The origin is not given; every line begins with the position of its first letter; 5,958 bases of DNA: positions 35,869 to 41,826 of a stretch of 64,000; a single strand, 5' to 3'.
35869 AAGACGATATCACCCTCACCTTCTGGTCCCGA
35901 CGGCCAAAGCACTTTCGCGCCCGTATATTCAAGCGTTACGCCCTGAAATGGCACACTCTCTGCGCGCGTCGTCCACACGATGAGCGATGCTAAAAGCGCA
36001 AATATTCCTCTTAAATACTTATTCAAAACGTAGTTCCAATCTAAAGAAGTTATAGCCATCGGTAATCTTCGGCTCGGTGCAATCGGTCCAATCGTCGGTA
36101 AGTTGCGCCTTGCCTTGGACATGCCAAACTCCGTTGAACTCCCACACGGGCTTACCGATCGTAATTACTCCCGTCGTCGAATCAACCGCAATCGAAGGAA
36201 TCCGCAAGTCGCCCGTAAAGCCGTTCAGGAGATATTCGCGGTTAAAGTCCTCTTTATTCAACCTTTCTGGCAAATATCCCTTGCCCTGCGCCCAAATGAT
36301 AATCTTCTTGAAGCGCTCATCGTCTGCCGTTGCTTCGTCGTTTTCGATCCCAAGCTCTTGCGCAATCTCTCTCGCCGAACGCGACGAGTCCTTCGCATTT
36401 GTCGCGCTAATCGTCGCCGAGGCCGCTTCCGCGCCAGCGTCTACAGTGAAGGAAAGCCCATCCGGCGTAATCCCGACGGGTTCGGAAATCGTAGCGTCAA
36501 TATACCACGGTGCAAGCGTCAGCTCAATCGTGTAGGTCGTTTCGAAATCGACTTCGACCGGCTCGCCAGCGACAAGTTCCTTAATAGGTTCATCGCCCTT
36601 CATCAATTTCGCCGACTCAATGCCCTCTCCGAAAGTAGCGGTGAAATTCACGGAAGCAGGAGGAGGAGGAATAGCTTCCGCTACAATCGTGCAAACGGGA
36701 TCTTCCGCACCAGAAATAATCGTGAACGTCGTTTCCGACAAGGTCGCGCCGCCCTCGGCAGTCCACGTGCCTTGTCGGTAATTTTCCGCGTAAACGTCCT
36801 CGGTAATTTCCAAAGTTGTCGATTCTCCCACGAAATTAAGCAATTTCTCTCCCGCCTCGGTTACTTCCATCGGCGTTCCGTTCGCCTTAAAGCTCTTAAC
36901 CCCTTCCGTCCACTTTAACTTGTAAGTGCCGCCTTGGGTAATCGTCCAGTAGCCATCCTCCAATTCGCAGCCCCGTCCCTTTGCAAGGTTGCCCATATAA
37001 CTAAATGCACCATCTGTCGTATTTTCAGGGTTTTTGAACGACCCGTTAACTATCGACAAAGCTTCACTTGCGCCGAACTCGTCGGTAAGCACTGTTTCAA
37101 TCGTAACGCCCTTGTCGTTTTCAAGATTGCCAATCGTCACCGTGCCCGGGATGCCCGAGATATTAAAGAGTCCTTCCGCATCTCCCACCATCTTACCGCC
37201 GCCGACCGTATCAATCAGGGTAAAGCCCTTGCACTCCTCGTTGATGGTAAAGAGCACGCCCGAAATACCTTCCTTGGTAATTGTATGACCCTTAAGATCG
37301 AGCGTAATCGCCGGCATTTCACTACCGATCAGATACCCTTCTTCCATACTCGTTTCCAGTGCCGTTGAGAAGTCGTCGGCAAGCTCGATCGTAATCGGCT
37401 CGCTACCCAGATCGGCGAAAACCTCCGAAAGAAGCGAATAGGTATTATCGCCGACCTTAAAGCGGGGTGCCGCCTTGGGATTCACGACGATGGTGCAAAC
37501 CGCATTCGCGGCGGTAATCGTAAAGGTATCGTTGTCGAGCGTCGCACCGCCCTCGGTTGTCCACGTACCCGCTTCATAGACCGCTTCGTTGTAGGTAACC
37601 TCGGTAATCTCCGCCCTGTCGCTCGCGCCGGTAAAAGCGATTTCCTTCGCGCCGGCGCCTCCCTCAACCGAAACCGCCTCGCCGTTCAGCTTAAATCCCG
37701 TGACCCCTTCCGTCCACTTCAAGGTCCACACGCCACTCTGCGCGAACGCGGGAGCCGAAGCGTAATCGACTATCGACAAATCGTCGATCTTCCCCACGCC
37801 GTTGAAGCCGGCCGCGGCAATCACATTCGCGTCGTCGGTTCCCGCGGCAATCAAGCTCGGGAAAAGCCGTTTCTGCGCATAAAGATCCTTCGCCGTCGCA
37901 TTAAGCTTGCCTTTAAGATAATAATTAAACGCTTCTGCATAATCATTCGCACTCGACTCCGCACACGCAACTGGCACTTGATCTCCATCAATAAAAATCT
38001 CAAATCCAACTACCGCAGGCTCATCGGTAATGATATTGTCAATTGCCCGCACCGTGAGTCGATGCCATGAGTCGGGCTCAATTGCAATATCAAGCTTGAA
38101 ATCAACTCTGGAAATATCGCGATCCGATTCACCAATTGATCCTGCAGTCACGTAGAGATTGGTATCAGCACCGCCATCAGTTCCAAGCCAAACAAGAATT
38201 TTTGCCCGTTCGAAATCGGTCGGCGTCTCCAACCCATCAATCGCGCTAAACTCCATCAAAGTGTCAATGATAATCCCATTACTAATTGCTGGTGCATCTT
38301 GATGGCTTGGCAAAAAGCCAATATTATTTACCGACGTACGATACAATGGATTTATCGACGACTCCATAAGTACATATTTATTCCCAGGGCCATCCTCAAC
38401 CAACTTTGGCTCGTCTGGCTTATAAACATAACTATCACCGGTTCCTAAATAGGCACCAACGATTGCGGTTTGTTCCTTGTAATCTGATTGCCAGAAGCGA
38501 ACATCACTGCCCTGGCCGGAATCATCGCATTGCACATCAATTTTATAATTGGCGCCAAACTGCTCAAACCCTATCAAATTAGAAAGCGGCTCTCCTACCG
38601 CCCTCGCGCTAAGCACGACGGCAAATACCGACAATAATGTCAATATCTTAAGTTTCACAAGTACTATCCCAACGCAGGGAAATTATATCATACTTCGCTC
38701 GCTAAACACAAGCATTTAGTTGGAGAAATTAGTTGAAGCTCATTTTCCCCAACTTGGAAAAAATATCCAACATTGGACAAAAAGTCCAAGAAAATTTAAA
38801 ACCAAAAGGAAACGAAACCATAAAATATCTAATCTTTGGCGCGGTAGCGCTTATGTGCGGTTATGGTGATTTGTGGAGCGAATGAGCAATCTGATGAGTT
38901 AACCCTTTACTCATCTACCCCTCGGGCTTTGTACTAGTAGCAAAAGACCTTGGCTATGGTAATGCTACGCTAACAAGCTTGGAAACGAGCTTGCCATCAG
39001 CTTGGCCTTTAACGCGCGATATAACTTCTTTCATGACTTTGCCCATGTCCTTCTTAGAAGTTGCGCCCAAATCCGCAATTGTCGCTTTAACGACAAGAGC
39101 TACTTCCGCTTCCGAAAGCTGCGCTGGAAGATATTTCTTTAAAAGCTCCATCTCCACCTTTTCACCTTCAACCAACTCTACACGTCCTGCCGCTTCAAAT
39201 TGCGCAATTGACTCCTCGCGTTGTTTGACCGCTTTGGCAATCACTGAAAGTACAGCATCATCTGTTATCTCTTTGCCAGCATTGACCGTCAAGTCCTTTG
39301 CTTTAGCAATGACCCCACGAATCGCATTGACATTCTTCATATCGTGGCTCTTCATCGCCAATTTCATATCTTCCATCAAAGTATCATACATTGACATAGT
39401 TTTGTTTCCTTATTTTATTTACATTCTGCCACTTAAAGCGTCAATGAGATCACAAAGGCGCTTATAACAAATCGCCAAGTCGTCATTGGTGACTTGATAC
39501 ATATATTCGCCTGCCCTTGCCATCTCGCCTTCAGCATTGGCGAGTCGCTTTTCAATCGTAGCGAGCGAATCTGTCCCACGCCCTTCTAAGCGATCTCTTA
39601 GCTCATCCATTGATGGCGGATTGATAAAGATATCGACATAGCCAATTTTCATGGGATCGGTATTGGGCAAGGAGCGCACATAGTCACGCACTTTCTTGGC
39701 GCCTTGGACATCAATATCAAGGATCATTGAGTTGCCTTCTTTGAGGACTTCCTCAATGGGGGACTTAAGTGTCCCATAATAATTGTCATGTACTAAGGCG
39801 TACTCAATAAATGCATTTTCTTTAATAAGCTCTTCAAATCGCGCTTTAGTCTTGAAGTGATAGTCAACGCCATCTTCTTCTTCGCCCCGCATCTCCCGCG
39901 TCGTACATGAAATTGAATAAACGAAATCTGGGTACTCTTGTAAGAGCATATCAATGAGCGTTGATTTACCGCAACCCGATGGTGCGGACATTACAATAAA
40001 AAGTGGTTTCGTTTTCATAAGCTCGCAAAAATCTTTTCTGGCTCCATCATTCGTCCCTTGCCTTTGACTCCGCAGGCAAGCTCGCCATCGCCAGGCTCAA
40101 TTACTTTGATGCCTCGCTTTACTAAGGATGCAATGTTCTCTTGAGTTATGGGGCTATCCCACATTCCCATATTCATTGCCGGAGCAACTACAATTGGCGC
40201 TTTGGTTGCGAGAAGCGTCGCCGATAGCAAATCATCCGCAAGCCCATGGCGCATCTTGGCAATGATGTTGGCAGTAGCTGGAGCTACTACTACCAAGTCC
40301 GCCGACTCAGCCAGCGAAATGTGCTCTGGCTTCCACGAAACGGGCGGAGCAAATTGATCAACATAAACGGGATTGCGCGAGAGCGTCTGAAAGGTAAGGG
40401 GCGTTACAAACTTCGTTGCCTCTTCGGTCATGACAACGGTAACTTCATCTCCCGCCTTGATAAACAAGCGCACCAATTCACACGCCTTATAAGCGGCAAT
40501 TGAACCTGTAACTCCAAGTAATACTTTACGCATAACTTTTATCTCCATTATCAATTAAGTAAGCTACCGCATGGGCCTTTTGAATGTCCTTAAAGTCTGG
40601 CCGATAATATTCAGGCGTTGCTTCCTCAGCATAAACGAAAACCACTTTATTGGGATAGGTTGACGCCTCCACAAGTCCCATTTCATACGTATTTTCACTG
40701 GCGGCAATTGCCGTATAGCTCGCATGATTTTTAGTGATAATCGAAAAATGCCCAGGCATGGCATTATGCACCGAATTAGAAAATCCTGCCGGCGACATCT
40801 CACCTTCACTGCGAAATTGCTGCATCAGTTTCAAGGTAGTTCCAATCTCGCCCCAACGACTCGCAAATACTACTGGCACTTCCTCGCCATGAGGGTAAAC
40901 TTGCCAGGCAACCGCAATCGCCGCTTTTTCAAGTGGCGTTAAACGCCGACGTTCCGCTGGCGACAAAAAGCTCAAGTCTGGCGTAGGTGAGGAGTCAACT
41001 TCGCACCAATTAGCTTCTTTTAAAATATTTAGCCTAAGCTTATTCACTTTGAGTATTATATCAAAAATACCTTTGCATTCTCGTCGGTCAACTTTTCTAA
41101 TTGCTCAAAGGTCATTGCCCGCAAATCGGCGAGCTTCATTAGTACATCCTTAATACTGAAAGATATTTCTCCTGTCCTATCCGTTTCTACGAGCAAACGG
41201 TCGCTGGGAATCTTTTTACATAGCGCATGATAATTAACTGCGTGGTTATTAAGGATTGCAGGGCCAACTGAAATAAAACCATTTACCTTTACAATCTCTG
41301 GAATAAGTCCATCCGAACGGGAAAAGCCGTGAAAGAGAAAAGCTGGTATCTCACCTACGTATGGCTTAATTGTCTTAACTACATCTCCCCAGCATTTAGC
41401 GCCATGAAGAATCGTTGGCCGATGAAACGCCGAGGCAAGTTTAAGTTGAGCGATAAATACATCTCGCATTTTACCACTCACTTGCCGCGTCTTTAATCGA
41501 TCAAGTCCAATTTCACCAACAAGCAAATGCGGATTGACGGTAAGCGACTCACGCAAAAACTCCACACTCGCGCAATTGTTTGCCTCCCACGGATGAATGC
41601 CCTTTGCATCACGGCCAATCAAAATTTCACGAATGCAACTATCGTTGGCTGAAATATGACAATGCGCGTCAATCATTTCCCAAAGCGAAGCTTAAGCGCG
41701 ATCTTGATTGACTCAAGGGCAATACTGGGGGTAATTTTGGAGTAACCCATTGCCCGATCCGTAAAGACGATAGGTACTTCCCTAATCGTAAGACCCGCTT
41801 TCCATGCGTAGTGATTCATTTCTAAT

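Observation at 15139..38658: Four-gene operon of giant secreted proteins (879 + 2843 + 127 + 4021 aa) with no recognisable export, anchoring or sorting module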

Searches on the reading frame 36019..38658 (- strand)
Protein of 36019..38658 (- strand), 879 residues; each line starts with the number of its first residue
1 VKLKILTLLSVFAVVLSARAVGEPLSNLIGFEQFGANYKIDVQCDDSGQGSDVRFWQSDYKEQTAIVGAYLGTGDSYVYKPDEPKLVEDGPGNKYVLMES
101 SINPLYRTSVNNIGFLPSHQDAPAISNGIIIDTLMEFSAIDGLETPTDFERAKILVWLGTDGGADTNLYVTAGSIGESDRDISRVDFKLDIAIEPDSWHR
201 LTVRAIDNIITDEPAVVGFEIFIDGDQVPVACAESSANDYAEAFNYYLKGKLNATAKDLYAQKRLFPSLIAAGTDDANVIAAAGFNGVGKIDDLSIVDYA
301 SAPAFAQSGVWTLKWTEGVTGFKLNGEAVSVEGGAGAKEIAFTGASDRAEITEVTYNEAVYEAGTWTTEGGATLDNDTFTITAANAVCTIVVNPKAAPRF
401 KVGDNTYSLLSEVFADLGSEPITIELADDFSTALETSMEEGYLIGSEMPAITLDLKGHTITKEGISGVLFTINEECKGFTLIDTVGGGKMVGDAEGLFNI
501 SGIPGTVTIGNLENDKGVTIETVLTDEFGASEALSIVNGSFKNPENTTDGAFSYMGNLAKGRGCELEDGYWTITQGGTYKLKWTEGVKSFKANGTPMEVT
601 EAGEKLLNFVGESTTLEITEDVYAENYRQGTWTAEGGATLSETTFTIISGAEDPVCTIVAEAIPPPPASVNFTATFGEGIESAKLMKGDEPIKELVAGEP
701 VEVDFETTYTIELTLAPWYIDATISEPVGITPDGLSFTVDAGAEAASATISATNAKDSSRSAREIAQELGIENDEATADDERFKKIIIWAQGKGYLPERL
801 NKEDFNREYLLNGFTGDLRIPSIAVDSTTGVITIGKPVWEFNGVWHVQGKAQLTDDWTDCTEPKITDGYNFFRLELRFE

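Call 7: search_protein_families(library=pfam, proteins=[window:36019-38658:-], max_evalue=0.1)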
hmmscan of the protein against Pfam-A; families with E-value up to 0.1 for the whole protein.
window:36019-38658:- (879 aa): 0 families

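Call 8: search_protein_families(library=ncbifam, proteins=[window:36019-38658:-], max_evalue=0.1)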
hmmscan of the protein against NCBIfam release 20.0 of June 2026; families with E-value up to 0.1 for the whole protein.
window:36019-38658:- (879 aa): 0 families

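Call 28: search_solved_structures(query=window:36019-38658:-, max_evalue=10)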
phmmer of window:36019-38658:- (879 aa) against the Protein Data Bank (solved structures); distinct sequences matched with E-value up to 10: 20.
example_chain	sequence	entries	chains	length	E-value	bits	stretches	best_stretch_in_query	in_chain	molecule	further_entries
1ab0_A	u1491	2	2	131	0.17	13.3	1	753-790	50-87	ADIPOCYTE LIPID BINDING PROTEIN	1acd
1bwy_A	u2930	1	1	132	0.3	12.4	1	760-801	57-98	PROTEIN (HEART FATTY ACID BINDING PROTEIN)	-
5b27_A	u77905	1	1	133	0.49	11.8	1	760-793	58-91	Fatty acid-binding protein, heart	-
5b29_A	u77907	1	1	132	0.49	11.8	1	760-793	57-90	Fatty acid-binding protein, heart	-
1g5w_A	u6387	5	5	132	0.49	11.8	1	760-793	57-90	FATTY ACID-BINDING PROTEIN | MUSCLE FATTY ACID BINDING PROTEIN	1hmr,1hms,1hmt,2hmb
5ce4_A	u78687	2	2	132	0.49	11.8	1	760-793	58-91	Fatty acid-binding protein, heart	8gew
5b28_A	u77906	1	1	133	0.5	11.7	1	760-793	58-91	Fatty acid-binding protein, heart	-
9lvq_A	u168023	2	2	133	0.5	11.7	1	760-793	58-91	Fatty acid-binding protein, heart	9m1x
3wvm_A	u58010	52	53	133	0.5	11.7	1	760-793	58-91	Fatty acid-binding protein, heart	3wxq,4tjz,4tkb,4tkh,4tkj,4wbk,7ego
7v2g_A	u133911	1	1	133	0.5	11.7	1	760-793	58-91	Fatty acid-binding protein, heart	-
7yf1_A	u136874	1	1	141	0.5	11.7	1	758-803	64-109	Fatty acid-binding protein, heart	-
5hz9_A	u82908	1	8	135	0.51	11.7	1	760-793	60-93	Fatty acid-binding protein, heart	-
6aq1_A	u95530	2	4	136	0.52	11.7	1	760-793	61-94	Fatty acid-binding protein, heart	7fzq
1a18_A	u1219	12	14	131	0.63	11.4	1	756-790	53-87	ADIPOCYTE LIPID BINDING PROTEIN | ADIPOCYTE LIPID-BINDING PROTEIN | Fatty acid-binding protein, adipocyte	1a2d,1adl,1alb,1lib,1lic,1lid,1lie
3js1_A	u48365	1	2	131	0.63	11.4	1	756-790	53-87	Adipocyte fatty acid-binding protein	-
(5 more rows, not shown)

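Call 35: find_related_loci(query=A3, collection=metagenome_contigs, flank=10000)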
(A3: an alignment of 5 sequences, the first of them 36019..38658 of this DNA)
Query A3 (879 aa) in metagenome_contigs; peptide patterns used: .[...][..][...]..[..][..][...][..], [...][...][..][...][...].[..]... (x = any residue, [..] = any of these).
66 stretches matched a pattern; 5 encode a relative of the query (tblastn E <= 1e-3); 5 distinct loci.
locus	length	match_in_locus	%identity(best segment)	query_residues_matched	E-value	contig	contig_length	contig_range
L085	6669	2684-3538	29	2-295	2e-21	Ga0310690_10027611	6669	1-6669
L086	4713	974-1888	26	27-320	3e-14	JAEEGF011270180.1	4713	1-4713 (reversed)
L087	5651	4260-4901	27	92-296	1e-12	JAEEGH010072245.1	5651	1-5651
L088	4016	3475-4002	32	32-209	9e-11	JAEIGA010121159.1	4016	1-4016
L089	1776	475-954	27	126-307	1e-7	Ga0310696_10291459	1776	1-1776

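Call 43: find_homologous_proteins(query=window:36019-38658:-, max_evalue=0.001)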
Query window:36019-38658:- (879 aa): 9 proteins with E <= 0.001 among 8000 candidates.
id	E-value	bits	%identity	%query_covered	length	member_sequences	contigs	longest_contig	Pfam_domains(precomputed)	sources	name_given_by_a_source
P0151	0.0e+0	1919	100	97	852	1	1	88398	-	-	-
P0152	0.0e+0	1555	81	100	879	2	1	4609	-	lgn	-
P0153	0.0e+0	1217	68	100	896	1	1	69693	-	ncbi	-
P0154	0.0e+0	1182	66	100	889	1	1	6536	-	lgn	-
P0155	0.0e+0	1022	52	100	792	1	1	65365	-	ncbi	-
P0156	1.5e-296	1004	56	76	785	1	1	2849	-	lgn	-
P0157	3.7e-272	924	53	100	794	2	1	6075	-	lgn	-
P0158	3.1e-36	143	31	55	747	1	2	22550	-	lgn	-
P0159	8.0e-35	139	30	67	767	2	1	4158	-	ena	-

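Call 50: search_protein_families(library=phrogs, proteins=[window:36019-38658:-], max_evalue=0.01)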
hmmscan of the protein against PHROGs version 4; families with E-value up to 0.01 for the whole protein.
window:36019-38658:- (879 aa): 0 families

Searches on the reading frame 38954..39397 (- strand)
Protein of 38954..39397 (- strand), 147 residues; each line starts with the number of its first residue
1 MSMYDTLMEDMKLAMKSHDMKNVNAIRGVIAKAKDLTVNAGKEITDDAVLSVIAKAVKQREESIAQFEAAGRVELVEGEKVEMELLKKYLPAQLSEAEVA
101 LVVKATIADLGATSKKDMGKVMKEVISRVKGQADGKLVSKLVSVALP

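Call 9: search_protein_families(library=ncbifam, proteins=[window:38954-39397:-], max_evalue=0.001)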
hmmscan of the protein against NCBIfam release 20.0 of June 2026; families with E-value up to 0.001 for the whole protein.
window:38954-39397:- (147 aa): 1 family
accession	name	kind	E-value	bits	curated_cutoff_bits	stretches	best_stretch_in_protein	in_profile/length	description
NF003107.0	PRK04028.1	equivalog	0.0001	20.9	456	1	32-143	505-621/630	Glu-tRNA(Gln) amidotransferase subunit GatE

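Call 90: search_protein_families(library=pfam, proteins=[window:38954-39397:-], max_evalue=0.001)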
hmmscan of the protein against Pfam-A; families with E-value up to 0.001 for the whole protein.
window:38954-39397:- (147 aa): 1 family
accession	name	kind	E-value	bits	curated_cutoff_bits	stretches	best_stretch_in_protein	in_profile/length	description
PF09424.15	YqeY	-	4.6e-46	156.9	27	1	5-145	2-142/143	Yqey-like protein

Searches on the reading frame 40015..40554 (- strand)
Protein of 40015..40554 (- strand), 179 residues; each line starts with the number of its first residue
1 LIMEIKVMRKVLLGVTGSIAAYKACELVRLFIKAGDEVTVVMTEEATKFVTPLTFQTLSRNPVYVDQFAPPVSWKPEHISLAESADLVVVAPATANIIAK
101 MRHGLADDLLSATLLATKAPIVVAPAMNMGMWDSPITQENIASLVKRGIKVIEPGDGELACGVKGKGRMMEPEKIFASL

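Call 90: search_protein_families(library=pfam, proteins=[window:40015-40554:-], max_evalue=0.001)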
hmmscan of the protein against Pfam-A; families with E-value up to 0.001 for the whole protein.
window:40015-40554:- (179 aa): 1 family
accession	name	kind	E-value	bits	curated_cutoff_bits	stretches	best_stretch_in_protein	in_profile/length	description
PF02441.25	Flavoprotein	-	5.6e-36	124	22.7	1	10-176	2-155/162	Flavoprotein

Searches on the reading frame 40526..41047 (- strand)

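Call 90: search_protein_families(library=pfam, proteins=[window:40526-41047:-], max_evalue=0.001)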
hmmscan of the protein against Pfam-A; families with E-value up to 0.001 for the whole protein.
window:40526-41047:- (173 aa): 1 family
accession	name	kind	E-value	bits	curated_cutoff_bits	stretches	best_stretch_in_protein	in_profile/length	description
PF13723.12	Ketoacyl-synt_2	-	1.2e-41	143.1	25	1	17-170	11-168/223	Beta-ketoacyl synthase, N-terminal domain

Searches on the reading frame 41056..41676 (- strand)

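Call 90: search_protein_families(library=pfam, proteins=[window:41056-41676:-], max_evalue=0.001)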
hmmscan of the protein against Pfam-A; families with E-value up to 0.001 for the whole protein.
window:41056-41676:- (206 aa): 1 family
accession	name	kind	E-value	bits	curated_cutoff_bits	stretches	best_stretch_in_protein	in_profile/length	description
PF01026.27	TatD_DNase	-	1.7e-29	103.4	27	1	26-204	60-251/253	TatD related DNase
